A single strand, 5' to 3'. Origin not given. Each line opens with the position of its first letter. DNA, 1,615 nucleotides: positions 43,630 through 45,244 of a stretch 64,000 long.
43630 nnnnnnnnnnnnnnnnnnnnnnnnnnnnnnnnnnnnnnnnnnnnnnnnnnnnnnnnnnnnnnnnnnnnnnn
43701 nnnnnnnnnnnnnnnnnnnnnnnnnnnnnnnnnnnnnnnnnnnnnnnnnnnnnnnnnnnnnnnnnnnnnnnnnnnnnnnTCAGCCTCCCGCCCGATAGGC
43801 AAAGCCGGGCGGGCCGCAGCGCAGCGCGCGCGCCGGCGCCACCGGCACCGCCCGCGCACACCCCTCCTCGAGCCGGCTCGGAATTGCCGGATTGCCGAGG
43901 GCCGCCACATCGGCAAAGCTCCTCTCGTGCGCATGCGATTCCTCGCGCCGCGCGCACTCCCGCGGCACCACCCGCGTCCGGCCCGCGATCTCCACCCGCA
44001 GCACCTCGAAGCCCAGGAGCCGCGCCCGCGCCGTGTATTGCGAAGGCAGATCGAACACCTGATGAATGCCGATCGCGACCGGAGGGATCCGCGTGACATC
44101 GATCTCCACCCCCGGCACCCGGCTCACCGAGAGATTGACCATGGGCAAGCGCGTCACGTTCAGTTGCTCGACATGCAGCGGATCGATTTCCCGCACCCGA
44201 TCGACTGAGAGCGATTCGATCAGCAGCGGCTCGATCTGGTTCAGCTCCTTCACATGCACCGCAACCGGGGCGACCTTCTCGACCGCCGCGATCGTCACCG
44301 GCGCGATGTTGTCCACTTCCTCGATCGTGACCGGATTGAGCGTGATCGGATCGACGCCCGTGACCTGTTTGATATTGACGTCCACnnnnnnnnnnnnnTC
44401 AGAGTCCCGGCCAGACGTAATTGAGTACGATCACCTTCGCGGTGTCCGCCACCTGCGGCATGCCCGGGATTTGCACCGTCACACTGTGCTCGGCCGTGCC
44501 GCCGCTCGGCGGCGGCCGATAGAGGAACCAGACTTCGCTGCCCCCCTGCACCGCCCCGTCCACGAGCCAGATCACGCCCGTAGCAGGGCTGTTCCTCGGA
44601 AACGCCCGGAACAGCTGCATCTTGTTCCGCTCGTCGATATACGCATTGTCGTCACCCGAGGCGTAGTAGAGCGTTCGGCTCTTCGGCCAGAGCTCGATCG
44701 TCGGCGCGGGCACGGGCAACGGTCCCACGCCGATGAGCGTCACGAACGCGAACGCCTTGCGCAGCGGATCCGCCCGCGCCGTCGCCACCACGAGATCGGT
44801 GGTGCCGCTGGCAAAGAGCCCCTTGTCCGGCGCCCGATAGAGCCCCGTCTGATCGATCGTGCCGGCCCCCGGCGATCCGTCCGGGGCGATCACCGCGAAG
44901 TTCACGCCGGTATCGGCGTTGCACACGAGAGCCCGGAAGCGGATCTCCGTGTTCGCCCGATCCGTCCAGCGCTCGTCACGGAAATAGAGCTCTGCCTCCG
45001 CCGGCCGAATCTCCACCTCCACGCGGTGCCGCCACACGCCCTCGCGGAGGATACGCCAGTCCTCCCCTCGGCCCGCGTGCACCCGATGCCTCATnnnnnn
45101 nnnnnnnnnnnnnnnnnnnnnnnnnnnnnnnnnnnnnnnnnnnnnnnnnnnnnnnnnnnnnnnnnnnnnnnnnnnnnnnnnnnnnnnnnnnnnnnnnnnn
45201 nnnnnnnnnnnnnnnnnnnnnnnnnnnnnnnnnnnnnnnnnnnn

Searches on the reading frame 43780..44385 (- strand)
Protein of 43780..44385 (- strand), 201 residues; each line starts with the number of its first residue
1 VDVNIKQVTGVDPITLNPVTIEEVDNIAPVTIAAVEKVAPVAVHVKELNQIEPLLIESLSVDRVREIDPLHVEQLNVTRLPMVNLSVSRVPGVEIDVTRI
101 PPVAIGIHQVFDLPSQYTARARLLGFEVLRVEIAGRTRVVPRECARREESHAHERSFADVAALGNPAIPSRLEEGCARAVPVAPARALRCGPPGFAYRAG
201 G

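Call 5: search_protein_families(library=pfam, max_evalue=0.1, proteins=[window:43780-44385:-])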
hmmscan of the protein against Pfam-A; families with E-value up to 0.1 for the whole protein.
window:43780-44385:- (201 aa): 0 families

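Call 6: search_protein_families(library=ncbifam, max_evalue=0.1, proteins=[window:43780-44385:-])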
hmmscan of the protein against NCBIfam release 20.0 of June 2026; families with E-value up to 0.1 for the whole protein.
window:43780-44385:- (201 aa): 0 families

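Call 44: search_protein_families(library=padloc, max_evalue=0.1, proteins=[window:43780-44385:-])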
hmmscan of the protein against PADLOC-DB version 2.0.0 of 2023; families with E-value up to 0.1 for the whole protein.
window:43780-44385:- (201 aa): 0 families

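Call 45: search_protein_families(library=phrogs, max_evalue=0.1, proteins=[window:43780-44385:-])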
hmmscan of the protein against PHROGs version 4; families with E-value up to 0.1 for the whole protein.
window:43780-44385:- (201 aa): 0 families

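Call 69: search_solved_structures(query=window:43780-44385:-, max_evalue=1)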
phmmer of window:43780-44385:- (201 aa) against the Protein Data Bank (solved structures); distinct sequences matched with E-value up to 1: 0.

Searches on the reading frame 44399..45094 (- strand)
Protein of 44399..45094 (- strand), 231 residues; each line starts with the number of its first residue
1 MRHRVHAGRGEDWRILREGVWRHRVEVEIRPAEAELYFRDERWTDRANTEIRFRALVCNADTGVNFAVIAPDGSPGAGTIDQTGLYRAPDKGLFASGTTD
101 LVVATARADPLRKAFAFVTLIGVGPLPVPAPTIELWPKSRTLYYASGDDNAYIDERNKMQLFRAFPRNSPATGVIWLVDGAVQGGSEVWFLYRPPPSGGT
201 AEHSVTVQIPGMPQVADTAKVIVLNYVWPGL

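Call 5: search_protein_families(library=pfam, max_evalue=0.1, proteins=[window:44399-45094:-])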
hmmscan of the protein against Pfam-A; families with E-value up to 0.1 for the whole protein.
window:44399-45094:- (231 aa): 0 families

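Call 6: search_protein_families(library=ncbifam, max_evalue=0.1, proteins=[window:44399-45094:-])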
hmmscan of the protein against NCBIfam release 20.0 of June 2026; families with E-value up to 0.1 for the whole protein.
window:44399-45094:- (231 aa): 0 families

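Call 44: search_protein_families(library=padloc, max_evalue=0.1, proteins=[window:44399-45094:-])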
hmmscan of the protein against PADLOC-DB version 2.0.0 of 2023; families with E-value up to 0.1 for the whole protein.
window:44399-45094:- (231 aa): 0 families

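Call 45: search_protein_families(library=phrogs, max_evalue=0.1, proteins=[window:44399-45094:-])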
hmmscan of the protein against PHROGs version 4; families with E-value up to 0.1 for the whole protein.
window:44399-45094:- (231 aa): 0 families

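Call 70: search_solved_structures(query=window:44399-45094:-, max_evalue=1)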
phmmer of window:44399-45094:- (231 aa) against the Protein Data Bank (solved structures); distinct sequences matched with E-value up to 1: 0.
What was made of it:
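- Tried and rejected: The same for g5 and g6 (calls 69, 70).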
